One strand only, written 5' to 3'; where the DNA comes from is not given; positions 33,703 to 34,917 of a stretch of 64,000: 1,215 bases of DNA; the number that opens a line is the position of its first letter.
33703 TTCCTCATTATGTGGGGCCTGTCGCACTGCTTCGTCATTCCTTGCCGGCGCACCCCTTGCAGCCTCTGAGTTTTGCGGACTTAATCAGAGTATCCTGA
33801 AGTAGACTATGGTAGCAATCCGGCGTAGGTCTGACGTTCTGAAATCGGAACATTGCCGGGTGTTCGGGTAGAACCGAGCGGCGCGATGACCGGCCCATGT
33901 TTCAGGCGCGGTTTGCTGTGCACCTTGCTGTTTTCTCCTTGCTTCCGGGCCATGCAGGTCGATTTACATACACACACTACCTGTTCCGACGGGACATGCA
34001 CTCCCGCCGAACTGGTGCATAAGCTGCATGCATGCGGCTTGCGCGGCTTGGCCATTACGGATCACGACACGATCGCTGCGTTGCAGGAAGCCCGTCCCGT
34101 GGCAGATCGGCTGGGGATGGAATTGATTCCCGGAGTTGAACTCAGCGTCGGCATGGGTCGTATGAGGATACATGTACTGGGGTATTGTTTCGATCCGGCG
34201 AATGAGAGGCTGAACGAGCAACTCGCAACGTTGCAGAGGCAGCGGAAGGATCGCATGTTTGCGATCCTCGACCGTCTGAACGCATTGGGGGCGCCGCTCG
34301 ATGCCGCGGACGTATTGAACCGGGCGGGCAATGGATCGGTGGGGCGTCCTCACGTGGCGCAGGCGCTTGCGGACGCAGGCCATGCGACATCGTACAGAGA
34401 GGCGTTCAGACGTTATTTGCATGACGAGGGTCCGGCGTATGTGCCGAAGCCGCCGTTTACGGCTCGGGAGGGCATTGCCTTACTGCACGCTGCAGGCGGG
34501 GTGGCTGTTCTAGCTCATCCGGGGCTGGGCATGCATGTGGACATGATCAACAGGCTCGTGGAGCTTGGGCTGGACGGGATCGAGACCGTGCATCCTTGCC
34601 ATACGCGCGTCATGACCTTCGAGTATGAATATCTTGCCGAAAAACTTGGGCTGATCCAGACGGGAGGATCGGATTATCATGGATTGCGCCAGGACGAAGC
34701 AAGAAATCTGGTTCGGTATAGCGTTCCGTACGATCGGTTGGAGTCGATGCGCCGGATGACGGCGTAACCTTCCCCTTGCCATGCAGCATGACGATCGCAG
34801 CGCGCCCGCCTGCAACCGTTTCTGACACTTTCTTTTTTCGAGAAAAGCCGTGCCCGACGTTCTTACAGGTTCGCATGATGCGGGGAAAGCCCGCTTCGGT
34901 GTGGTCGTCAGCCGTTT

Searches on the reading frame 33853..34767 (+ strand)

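Call 75: search_protein_families(library=ncbifam, proteins=[window:33853-34767:+], max_evalue=0.00001)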
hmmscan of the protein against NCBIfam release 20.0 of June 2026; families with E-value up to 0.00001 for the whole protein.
window:33853-34767:+ (304 aa): 7 families
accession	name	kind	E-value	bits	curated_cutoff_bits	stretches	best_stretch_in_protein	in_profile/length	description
NF041577.1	nside_bi_sphtase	equivalog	2.4e-54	184.4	400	1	34-281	2-255/276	3',5'-nucleoside bisphosphate phosphatase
NF047791.1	RNaseRnm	equivalog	4.1e-47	160.7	375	1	35-277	2-251/275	RNase RNM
NF041661.1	Cycl_ph_dihydrol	equivalog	1.1e-36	126.6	500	1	37-277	1-245/259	phosphoribosyl 1,2-cyclic phosphate 1,2-diphosphodiesterase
NF038032.1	CehA_McbA_metalo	domain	2.2e-17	63.5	80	1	35-102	4-72/315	CehA/McbA family metallohydrolase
NF004981.0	PRK06361.1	equivalog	1.3e-10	41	117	1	36-97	2-71/217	histidinol phosphate phosphatase domain-containing protein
NF045780.1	TrlF_fam_ATP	equivalog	2.7e-09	36.4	350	1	36-128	8-113/944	TrlF family AAA-like ATPase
NF004225.0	PRK05672.1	subfamily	1.7e-08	33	939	1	38-143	9-120/1047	error-prone DNA polymerase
